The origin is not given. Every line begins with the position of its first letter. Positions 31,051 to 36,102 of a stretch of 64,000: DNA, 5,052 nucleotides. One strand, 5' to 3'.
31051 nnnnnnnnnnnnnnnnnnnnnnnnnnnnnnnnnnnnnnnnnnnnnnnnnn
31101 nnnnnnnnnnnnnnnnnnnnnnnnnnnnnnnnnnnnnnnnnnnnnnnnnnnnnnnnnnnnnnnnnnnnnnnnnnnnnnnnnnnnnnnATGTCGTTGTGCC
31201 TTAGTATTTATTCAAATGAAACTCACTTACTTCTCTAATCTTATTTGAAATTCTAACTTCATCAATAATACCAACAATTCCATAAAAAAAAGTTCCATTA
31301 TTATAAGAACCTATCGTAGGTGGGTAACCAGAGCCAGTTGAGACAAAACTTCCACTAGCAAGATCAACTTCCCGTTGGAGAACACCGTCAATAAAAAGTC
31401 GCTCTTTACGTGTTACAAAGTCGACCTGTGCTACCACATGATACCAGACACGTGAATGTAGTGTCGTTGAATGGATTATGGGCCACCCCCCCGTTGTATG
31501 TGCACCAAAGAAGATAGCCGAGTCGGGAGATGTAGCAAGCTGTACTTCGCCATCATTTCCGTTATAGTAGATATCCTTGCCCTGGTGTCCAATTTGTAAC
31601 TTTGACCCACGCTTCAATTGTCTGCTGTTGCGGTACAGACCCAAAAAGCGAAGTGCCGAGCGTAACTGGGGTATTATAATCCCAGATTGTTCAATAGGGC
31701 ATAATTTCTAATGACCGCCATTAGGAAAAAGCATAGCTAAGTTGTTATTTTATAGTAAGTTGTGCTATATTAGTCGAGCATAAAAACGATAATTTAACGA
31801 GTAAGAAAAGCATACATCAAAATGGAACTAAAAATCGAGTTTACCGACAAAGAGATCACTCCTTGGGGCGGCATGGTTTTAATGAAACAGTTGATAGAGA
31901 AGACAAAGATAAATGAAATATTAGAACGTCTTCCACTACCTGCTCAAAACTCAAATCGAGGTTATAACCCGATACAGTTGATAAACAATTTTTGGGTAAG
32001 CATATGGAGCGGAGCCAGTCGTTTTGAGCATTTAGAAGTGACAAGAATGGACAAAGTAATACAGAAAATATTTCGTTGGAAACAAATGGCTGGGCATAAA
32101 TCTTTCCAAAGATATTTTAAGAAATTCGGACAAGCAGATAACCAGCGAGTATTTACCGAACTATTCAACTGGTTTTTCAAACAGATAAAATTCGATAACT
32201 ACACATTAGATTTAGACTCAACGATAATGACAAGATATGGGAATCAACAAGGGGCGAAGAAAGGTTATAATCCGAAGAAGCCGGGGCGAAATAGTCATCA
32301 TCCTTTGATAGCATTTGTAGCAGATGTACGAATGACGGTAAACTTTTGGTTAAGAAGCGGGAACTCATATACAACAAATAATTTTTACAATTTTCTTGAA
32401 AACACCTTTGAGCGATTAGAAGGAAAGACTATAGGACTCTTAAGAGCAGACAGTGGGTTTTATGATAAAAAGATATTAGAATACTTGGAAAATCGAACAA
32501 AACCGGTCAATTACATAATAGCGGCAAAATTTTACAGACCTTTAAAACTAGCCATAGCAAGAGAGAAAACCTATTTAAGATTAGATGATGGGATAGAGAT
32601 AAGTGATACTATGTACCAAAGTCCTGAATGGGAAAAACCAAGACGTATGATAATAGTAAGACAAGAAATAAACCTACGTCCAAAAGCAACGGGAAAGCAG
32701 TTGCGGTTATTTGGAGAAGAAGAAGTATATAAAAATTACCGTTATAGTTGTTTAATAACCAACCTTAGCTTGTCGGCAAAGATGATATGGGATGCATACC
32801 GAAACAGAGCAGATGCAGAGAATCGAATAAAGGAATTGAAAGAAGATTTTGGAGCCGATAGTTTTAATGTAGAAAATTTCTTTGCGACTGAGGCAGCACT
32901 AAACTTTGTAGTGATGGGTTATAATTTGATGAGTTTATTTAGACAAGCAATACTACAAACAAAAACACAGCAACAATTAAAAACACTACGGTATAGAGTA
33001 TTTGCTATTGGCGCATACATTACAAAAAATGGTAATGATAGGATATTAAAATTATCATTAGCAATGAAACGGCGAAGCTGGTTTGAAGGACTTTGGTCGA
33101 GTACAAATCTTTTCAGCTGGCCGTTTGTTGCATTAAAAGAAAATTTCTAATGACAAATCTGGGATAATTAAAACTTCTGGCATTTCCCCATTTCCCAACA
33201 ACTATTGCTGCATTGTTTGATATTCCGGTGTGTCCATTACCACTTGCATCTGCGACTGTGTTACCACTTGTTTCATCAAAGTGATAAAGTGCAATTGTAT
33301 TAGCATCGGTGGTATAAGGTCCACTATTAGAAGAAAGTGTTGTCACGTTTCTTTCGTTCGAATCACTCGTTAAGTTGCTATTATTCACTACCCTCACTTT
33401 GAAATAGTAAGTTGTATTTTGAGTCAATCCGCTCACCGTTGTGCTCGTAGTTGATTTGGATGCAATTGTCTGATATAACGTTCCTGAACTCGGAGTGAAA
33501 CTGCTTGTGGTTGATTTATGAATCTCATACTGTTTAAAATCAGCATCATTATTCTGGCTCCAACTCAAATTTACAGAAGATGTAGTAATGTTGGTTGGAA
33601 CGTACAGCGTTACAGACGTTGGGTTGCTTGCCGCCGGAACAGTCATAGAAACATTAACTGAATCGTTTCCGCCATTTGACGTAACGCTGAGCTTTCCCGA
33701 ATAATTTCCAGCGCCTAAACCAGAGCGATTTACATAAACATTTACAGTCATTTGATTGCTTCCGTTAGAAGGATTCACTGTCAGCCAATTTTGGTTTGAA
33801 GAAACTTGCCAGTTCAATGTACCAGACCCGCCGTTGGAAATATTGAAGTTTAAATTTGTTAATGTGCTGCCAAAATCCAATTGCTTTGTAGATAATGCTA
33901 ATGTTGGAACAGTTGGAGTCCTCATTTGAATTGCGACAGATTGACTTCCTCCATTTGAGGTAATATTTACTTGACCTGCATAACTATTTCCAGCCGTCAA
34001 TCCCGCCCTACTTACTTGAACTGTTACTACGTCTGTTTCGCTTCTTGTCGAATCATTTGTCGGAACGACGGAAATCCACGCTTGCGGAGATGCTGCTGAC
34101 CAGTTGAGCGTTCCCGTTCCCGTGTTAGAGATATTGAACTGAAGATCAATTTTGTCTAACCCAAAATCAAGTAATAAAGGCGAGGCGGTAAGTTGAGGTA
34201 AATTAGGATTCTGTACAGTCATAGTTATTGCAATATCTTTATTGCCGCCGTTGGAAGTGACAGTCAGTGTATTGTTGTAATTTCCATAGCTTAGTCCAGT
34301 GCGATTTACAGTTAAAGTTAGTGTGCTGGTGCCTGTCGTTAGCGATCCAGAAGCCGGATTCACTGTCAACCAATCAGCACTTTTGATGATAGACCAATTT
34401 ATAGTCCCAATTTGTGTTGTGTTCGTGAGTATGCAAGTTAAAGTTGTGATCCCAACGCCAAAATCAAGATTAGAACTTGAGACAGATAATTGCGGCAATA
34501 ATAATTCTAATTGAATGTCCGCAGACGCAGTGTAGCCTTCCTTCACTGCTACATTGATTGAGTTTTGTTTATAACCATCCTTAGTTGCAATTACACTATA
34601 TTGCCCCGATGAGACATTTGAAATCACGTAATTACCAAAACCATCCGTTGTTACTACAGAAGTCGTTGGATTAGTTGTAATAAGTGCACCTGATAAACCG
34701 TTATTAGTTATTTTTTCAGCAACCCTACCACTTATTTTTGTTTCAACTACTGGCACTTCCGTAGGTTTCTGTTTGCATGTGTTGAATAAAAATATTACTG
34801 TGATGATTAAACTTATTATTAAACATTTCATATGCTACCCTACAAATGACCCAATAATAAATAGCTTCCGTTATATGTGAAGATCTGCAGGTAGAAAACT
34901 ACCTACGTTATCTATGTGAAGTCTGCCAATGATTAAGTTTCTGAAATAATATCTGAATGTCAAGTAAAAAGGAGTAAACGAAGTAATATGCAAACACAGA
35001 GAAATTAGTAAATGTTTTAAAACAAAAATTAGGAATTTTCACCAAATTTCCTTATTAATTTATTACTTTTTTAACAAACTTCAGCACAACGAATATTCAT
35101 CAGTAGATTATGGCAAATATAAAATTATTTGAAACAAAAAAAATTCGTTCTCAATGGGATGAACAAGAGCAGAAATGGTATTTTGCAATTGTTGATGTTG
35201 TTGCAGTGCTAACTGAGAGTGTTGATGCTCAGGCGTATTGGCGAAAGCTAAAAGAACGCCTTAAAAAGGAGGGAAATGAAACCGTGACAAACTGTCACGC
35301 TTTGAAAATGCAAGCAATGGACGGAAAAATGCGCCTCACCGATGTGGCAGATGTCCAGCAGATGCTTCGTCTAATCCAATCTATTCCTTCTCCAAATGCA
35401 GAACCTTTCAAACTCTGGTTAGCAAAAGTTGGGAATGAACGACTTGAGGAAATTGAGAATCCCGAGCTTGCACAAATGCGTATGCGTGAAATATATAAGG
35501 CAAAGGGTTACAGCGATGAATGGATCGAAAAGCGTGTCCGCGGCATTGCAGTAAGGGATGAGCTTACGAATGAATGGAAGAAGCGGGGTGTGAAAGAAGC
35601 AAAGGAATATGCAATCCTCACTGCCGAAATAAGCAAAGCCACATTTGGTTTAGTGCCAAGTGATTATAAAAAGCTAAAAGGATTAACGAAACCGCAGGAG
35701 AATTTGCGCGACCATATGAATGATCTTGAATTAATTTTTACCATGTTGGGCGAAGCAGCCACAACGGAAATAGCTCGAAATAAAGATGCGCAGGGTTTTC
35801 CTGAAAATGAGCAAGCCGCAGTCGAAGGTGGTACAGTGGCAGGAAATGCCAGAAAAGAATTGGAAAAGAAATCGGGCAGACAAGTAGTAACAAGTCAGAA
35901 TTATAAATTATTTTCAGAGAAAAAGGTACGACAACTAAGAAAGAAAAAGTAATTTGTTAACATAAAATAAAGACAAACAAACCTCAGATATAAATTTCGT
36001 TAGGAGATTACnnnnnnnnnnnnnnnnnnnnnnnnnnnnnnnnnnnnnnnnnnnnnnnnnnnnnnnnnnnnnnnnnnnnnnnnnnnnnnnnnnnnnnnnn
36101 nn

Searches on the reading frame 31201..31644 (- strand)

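Call 79: search_protein_families(library=pfam, proteins=[window:31201-31644:-], max_evalue=0.001)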
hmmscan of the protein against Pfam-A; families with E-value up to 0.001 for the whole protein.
window:31201-31644:- (147 aa): 1 family
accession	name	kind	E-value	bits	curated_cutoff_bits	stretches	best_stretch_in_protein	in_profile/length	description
PF13385.13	Laminin_G_3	-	1.2e-11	45.5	27.6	1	26-140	37-148/151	Concanavalin A-like lectin/glucanases superfamily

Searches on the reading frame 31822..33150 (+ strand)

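Call 79: search_protein_families(library=pfam, proteins=[window:31822-33150:+], max_evalue=0.001)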
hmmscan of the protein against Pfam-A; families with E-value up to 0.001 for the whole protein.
window:31822-33150:+ (442 aa): 2 families
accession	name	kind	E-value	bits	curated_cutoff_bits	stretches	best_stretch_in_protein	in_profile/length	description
PF13701.12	DDE_Tnp_1_4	-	1.4e-51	175.5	34.7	1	3-422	9-424/435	Transposase DDE domain group 1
PF01609.27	DDE_Tnp_1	-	3e-21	76.5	23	1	127-369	5-200/200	Transposase DDE domain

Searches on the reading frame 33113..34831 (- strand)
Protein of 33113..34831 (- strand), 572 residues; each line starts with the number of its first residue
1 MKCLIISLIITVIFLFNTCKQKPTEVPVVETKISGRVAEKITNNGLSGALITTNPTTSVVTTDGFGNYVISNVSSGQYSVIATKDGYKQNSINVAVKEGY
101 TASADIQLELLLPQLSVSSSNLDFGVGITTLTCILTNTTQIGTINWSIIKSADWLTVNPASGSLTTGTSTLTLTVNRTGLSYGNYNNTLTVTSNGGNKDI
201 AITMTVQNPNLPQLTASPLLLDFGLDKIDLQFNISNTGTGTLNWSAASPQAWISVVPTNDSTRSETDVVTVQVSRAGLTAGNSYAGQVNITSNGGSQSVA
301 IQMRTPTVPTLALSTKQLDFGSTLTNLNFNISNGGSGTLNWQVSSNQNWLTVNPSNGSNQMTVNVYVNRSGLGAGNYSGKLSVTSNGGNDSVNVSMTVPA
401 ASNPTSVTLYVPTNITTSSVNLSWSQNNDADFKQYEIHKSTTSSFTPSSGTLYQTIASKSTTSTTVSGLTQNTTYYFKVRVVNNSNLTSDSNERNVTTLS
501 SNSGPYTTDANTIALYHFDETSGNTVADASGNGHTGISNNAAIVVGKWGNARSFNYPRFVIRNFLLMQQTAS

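Call 79: search_protein_families(library=pfam, proteins=[window:33113-34831:-], max_evalue=0.001)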
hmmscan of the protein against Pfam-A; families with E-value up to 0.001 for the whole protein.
window:33113-34831:- (572 aa): 10 families
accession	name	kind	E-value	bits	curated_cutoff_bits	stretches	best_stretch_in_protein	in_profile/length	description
PF19190.6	BACON_2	-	3.6e-28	97.8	25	3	311-395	2-92/94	Viral BACON domain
PF13620.12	CarboxypepD_reg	-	4.5e-13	49.8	32.3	1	33-109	2-82/82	Carboxypeptidase regulatory-like domain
PF22076.2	Cep192_D6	-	8.1e-11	42.5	35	0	322-396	19-100/101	Cep192 domain 6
PF13715.12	CarbopepD_reg_2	-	8.1e-10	39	32.2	1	33-108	1-76/88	CarboxypepD_reg-like domain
PF00041.27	fn3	-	8.9e-09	35.9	25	1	411-486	8-73/84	Fibronectin type III domain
PF22544.2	HYDIN_VesB_CFA65-like_Ig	-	2.5e-05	24.9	25.5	0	113-204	1-97/100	HYDIN/CFA65/VesB-like, Ig-like domain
PF16656.11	Pur_ac_phosph_N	-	4.8e-05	24.3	30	1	406-498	3-93/93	Purple acid Phosphatase, N-terminal domain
PF16655.11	PhoD_N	-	6.1e-05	23.9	30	0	435-485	32-82/90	PhoD-like phosphatase, N-terminal domain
PF18984.5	DUF5717_N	-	0.00012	20.5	25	0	311-405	20-119/875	Family of unknown function (DUF5717)N-terminal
PF10179.15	NDNF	-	0.00021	21.8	27.3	1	444-489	77-116/127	Neuron-derived neurotrophic factor, first Fn(III) domain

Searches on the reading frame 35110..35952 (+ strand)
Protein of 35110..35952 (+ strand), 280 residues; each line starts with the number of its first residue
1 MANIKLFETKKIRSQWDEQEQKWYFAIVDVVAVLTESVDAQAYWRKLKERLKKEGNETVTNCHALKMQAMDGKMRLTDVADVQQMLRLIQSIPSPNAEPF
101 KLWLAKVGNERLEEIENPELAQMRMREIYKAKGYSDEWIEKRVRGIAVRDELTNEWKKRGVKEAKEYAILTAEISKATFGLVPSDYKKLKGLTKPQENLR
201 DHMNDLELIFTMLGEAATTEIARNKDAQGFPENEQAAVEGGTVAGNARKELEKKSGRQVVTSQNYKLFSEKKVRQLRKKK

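Call 79: search_protein_families(library=pfam, proteins=[window:35110-35952:+], max_evalue=0.001)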
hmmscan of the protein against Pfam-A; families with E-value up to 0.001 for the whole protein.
window:35110-35952:+ (280 aa): 1 family
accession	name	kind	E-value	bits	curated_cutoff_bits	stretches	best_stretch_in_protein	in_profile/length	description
PF02498.22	Bro-N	-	2.6e-10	41.2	25.6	1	11-106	1-92/96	BRO family, N-terminal domain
